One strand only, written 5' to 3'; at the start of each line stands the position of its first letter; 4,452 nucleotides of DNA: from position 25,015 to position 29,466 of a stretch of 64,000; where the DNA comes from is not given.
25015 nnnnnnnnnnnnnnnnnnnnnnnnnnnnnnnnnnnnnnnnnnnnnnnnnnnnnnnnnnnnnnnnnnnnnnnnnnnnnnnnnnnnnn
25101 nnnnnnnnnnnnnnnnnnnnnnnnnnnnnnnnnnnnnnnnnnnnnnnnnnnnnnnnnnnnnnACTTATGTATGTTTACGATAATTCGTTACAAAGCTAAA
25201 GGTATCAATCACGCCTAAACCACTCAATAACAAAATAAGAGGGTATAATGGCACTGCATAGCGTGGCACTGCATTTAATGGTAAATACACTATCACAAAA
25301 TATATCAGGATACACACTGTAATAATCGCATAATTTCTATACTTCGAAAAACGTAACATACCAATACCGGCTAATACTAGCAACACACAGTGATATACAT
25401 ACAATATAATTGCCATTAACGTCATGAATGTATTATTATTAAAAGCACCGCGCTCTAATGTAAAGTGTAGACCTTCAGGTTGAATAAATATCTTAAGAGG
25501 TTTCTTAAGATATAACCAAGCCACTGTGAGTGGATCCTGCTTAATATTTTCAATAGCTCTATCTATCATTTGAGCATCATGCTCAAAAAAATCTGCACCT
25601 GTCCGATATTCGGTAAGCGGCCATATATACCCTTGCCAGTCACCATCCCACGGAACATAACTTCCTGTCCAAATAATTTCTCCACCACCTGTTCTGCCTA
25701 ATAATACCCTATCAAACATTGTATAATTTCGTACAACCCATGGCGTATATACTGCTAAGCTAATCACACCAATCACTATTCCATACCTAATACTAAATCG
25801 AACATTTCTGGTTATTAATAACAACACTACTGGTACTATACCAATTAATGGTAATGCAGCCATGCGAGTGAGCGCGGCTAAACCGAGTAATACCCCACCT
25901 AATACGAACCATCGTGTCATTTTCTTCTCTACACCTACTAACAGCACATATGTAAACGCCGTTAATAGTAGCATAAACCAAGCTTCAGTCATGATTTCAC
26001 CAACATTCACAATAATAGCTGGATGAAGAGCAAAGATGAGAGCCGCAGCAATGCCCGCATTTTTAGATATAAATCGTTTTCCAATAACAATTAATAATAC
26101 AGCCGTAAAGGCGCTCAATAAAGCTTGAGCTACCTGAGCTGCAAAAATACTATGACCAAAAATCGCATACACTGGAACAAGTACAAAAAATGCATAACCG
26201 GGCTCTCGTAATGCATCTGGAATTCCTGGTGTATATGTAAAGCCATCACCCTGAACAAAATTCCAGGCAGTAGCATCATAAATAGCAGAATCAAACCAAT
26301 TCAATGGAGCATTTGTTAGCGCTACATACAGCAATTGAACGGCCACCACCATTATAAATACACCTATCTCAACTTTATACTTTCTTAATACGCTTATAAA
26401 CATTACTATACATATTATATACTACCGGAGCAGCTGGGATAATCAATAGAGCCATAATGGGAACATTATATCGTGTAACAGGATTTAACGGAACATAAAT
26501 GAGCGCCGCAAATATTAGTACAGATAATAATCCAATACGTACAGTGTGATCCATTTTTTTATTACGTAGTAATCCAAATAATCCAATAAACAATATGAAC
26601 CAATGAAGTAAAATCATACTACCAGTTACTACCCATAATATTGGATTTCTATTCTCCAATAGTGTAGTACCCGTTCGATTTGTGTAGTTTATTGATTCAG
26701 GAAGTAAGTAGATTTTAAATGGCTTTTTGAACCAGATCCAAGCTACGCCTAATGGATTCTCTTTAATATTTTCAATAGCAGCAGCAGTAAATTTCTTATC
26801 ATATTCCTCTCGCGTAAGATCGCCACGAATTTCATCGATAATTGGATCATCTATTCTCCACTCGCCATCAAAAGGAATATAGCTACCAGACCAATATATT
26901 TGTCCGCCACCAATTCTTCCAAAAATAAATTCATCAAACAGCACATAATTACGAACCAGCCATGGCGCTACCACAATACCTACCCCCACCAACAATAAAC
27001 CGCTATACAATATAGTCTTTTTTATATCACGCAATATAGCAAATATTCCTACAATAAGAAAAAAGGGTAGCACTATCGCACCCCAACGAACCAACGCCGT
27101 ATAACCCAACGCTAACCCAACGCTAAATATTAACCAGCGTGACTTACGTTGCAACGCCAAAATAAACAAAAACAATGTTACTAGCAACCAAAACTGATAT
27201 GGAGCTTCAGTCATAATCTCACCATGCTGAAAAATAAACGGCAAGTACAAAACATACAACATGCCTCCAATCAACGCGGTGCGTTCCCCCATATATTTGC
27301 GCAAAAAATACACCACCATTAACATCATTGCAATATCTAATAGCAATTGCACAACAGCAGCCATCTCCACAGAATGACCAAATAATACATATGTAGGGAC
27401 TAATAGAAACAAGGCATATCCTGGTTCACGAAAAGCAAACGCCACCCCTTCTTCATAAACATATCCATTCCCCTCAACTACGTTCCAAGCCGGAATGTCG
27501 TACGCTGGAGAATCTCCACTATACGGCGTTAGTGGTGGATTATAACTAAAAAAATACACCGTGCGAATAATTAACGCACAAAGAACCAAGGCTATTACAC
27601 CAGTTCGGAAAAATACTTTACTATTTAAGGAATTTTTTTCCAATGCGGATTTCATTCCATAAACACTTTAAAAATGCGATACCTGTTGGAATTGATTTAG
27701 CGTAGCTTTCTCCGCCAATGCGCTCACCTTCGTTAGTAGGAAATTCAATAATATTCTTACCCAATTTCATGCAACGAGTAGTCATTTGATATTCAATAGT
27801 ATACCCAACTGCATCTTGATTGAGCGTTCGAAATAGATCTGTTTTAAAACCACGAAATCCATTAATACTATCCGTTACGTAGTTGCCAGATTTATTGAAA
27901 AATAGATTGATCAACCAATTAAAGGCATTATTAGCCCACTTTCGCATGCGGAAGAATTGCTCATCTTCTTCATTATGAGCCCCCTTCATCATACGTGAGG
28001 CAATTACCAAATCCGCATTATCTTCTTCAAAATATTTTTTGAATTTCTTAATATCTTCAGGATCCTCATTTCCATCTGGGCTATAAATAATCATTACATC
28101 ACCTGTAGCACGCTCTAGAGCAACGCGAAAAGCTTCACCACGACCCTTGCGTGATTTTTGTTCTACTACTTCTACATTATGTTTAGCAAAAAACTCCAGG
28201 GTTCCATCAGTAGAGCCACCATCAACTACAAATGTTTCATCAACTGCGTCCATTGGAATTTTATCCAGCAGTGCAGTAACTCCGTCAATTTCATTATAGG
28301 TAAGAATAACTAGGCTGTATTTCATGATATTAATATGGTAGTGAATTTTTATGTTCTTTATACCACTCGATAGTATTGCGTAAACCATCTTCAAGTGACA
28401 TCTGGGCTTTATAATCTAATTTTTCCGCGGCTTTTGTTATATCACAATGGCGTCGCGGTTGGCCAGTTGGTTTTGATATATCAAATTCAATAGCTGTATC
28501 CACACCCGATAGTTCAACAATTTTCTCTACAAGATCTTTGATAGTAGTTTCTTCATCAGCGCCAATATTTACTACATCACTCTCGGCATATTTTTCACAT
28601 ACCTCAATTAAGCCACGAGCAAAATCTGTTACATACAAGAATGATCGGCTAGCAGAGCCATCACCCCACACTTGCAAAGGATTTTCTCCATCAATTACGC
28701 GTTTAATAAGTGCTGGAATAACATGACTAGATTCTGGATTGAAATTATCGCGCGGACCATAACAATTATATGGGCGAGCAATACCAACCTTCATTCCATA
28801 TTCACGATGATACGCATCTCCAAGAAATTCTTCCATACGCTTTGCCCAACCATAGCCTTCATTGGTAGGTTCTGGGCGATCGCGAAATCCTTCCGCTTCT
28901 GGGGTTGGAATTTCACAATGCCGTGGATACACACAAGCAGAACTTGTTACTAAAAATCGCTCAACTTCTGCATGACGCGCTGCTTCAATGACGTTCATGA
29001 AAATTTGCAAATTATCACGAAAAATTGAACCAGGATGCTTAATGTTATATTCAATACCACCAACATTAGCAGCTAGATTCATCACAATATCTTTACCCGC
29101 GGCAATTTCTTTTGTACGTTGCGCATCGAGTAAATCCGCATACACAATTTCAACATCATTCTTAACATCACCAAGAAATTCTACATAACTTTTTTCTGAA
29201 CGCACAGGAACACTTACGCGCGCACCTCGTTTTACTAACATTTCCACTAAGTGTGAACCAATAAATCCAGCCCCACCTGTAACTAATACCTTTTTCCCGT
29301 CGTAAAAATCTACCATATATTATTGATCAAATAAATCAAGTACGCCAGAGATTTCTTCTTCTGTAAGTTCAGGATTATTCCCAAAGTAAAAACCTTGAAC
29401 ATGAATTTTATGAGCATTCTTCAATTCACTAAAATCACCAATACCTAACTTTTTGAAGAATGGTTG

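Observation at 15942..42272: ~26 kb envelope-glycan locus combining a GDP-3,6-dideoxyhexose pathway, Arn-like lipid-linked sugar transfer, many GT-B enzymes and a Wzx flippase, but no recognisable initiating phosphoglycosyltransferase or Wzy/Wzz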

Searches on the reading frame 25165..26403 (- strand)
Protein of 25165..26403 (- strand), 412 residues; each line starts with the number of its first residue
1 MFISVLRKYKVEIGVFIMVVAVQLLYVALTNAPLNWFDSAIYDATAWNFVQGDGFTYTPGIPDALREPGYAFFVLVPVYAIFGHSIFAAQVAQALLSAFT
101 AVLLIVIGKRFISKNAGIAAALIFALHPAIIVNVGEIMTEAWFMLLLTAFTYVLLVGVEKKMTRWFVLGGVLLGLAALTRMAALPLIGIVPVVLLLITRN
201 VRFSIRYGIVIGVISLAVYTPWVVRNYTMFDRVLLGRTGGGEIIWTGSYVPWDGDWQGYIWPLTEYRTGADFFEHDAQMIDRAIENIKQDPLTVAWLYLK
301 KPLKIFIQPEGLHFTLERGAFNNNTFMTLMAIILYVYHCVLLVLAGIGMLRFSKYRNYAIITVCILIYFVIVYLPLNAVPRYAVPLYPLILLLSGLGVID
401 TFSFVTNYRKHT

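Call 4: search_protein_families(library=pfam, proteins=[window:25165-26403:-], max_evalue=0.001)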
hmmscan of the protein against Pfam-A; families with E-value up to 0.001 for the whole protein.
window:25165-26403:- (412 aa): 1 family
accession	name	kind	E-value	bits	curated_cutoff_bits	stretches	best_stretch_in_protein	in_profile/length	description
PF13231.12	PMT_2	-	1.1e-13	52.2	26.1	1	71-223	6-158/160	Dolichyl-phosphate-mannose-protein mannosyltransferase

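Call 45: search_solved_structures(query=A2, max_evalue=1, show_alignments=1)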
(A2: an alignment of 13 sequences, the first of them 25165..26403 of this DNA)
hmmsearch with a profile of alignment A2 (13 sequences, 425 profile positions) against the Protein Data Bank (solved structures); distinct sequences matched with E-value up to 1: 3.
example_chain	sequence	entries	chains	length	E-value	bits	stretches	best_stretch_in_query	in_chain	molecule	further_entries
3waj_A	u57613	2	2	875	0.00014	24.2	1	81-221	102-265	Transmembrane oligosaccharyl transferase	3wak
5gmy_A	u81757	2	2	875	0.00014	24.2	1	81-221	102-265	Transmembrane oligosaccharyl transferase, putative | Dolichyl-phosphooligosaccharide-protein glycotransferase 3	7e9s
7o85_B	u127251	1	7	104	0.21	13.7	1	334-411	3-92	Fab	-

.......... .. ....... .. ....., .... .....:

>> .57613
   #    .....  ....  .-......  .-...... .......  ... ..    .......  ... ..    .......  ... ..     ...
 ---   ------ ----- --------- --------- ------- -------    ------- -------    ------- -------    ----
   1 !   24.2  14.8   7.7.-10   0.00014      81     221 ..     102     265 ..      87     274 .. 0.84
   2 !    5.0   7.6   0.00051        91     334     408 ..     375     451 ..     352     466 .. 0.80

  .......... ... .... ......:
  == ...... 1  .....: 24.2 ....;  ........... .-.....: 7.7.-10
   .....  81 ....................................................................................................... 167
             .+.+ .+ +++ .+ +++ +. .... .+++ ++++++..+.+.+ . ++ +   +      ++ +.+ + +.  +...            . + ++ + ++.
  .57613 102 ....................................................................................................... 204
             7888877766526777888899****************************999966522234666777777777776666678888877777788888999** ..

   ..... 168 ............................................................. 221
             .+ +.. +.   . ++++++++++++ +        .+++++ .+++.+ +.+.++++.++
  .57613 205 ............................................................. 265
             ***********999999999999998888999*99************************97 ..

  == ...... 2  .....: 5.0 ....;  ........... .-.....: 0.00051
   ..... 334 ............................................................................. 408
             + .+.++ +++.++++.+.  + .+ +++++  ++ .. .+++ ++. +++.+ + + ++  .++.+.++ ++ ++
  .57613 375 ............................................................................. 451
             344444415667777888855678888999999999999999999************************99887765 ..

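Call 72: search_protein_families(library=ncbifam, proteins=[window:25165-26403:-], max_evalue=0.00001)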
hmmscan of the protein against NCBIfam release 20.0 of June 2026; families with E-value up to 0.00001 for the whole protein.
window:25165-26403:- (412 aa): 0 families

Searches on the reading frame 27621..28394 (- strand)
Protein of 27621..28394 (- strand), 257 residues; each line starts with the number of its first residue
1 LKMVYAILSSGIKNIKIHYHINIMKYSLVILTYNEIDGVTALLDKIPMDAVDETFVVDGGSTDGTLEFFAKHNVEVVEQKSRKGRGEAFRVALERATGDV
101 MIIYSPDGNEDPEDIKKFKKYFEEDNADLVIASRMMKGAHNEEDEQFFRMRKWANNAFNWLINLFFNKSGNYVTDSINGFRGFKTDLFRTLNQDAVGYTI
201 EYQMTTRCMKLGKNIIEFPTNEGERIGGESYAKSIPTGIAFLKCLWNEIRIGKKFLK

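Call 4: search_protein_families(library=pfam, proteins=[window:27621-28394:-], max_evalue=0.001)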
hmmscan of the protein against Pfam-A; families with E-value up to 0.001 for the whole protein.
window:27621-28394:- (257 aa): 1 family
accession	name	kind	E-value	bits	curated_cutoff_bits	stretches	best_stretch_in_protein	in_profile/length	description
PF00535.33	Glycos_transf_2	-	5.3e-19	69.2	23.3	1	27-160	1-145/168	Glycosyl transferase family 2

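Call 12: search_protein_families(library=ncbifam, proteins=[window:27621-28394:-], max_evalue=0.001)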
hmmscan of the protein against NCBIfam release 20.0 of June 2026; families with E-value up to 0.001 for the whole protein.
window:27621-28394:- (257 aa): 8 families
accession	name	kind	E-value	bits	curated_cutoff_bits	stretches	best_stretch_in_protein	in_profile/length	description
TIGR04182.1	glyco_TIGR04182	equivalog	6.5e-27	94.7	325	1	28-244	4-213/293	S-layer glycoprotein N-glycosyltransferase AglJ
NF041391.1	DPhHxTase_Halo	equivalog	6.1e-15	54.8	375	1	32-228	3-189/213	dolichyl-phosphate hexose transferase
TIGR04283.1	glyco_like_mftF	equivalog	1.9e-09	37.5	182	1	27-122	2-97/221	TIGR04283 family arsenosugar biosynthesis glycosyltransferase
NF058614.1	PPMAGASynPpgS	equivalog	1.3e-08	34.5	370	1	28-197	4-171/226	polyprenyl-phospho-N-acetylgalactosaminyl synthase PpgS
NF041875.1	EPS_EpsD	equivalog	2e-06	27.4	370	1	27-142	2-123/325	exopolysaccharide biosynthesis glycosyltransferase EpsD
NF047588.1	GlcsyltransPgfSStrep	equivalog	6.5e-06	25.6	500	1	24-144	1-131/308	glycosyltransferase PgfS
NF010496.0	PRK13915.1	equivalog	7.1e-06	25.3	262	1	24-103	31-122/307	glucosyl-3-phosphoglycerate synthase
NF007986.1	PRK10714.1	equivalog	9.1e-05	21.6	529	1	22-168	4-152/316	undecaprenyl-phosphate 4-deoxy-4-formamido-L-arabinose transferase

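Call 52: search_solved_structures(query=window:27621-28394:-, max_evalue=0.001)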
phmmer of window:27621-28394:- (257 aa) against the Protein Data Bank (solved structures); distinct sequences matched with E-value up to 0.001: 6.
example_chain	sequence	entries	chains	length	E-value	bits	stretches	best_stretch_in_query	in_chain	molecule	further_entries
5mlz_A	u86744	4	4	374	3.7e-12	49.6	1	17-234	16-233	Dolichol monophosphate mannose synthase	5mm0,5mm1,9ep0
5tze_C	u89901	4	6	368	3.2e-06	30.2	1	24-140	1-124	Glycosyl transferase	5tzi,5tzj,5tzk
5tz8_A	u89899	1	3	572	5e-06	29.5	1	24-140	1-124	Glycosyl transferase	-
6yv7_B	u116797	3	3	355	5.9e-06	29.3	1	27-188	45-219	Glycosyl transferase, family 2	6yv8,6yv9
6yv7_A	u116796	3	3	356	6e-06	29.3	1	27-188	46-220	Glycosyl transferase, family 2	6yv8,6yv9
22ao_A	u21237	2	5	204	0.00024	24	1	29-126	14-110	GmaR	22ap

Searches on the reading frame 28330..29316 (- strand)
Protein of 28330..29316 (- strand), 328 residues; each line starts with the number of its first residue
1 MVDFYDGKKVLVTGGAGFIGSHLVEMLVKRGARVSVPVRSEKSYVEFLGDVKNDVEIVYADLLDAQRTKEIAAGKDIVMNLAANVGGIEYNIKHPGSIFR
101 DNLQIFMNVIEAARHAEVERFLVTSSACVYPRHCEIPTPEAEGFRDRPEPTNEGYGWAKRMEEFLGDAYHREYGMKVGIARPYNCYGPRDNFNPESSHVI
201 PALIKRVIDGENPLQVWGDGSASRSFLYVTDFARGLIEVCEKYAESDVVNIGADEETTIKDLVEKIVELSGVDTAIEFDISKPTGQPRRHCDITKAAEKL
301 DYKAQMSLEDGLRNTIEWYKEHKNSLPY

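Call 5: search_protein_families(library=pfam, proteins=[window:28330-29316:-], max_evalue=0.001)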
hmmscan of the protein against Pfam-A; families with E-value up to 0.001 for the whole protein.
window:28330-29316:- (328 aa): 9 families
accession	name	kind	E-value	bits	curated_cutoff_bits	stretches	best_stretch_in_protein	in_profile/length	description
PF01370.27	Epimerase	-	1.4e-60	205.2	20.9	1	10-252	1-240/240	NAD dependent epimerase/dehydratase family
PF16363.11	GDP_Man_Dehyd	-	2e-43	149.5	27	1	11-314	1-331/332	GDP-mannose 4,6 dehydratase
PF13460.12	NAD_binding_10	-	2.6e-14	53.9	27.2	1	14-135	1-104/184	NAD(P)H-binding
PF01073.25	3Beta_HSD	-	4.4e-14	52.6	22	1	11-233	1-222/280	3-beta hydroxysteroid dehydrogenase/isomerase family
PF07993.18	NAD_binding_4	-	3.5e-11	43.2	20.1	1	63-187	77-209/258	Male sterility protein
PF02719.21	Polysacc_synt_2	-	3.6e-11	43.2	20.2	1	10-126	1-128/293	Polysaccharide biosynthesis protein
PF05368.20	NmrA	-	1.9e-09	38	27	1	8-125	3-106/298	NmrA-like family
PF00106.31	adh_short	-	3.3e-06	27.2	26.6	1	8-73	1-69/195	short chain dehydrogenase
PF04321.23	RmlD_sub_bind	-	0.00014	21.5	27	1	9-274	2-235/287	RmlD substrate binding domain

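Call 12: search_protein_families(library=ncbifam, proteins=[window:28330-29316:-], max_evalue=0.001)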
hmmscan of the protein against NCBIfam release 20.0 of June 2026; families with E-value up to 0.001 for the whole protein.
window:28330-29316:- (328 aa): 56 families (the best 25 are shown)
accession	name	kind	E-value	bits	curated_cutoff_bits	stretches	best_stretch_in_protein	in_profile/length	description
NF047922.1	GDPFucSynFcl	equivalog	1.6e-65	221.6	500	1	7-324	2-306/308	GDP-L-fucose synthase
TIGR04180.1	EDH_00030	hypoth_equivalog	1.4e-46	158.9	475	1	10-305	1-295/297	NAD-dependent 4,6-dehydratase LegB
TIGR01181.1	dTDP_gluc_dehyt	equivalog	9.8e-43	146.4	365.1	1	9-324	1-316/321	dTDP-glucose 4,6-dehydratase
TIGR01179.1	galE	equivalog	2.4e-37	128.5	262.3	1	9-324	1-330/332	UDP-glucose 4-epimerase GalE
NF007490.0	PRK10084.1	subfamily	2.3e-25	89.3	649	1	9-323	2-338/361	dTDP-glucose 4,6-dehydratase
NF011728.1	PRK15181.1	equivalog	3.4e-25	88.8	760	1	7-325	15-343/348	Vi polysaccharide biosynthesis UDP-N-acetylglucosaminuronic acid C-4 epimerase TviC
TIGR02197.1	heptose_epim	equivalog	3.9e-25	88.7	274.6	1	10-321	1-315/316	ADP-glyceromanno-heptose 6-epimerase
NF007582.0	PRK10217.1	equivalog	1.4e-22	80.3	698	1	8-320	2-332/355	dTDP-glucose 4,6-dehydratase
TIGR03466.1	HpnA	hypoth_equivalog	2.1e-22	79.4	367.65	1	9-273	2-249/327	hopanoid-associated sugar epimerase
NF007956.0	PRK10675.1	subfamily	3.6e-21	75.6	394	1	9-325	2-335/338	UDP-glucose 4-epimerase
TIGR02622.1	CDP_4_6_dhtase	equivalog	1.1e-18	67.5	278.45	1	4-322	1-333/352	CDP-glucose 4,6-dehydratase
NF042422.1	oxyalk_red_OleD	equivalog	1.5e-15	57.4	580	1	9-246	2-221/329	2-alkyl-3-oxoalkanoate reductase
NF008872.0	PRK11908.1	equivalog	2.1e-15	56.6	294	1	8-269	2-270/349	bifunctional UDP-4-keto-pentose/UDP-xylose synthase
NF042423.1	oxyalk_red_Shew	equivalog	2.8e-14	52.9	580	1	8-229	9-210/331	2-alkyl-3-oxoalkanoate reductase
NF008360.0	PRK11150.1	equivalog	3.8e-13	49.3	452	1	10-273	2-257/310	ADP-glyceromanno-heptose 6-epimerase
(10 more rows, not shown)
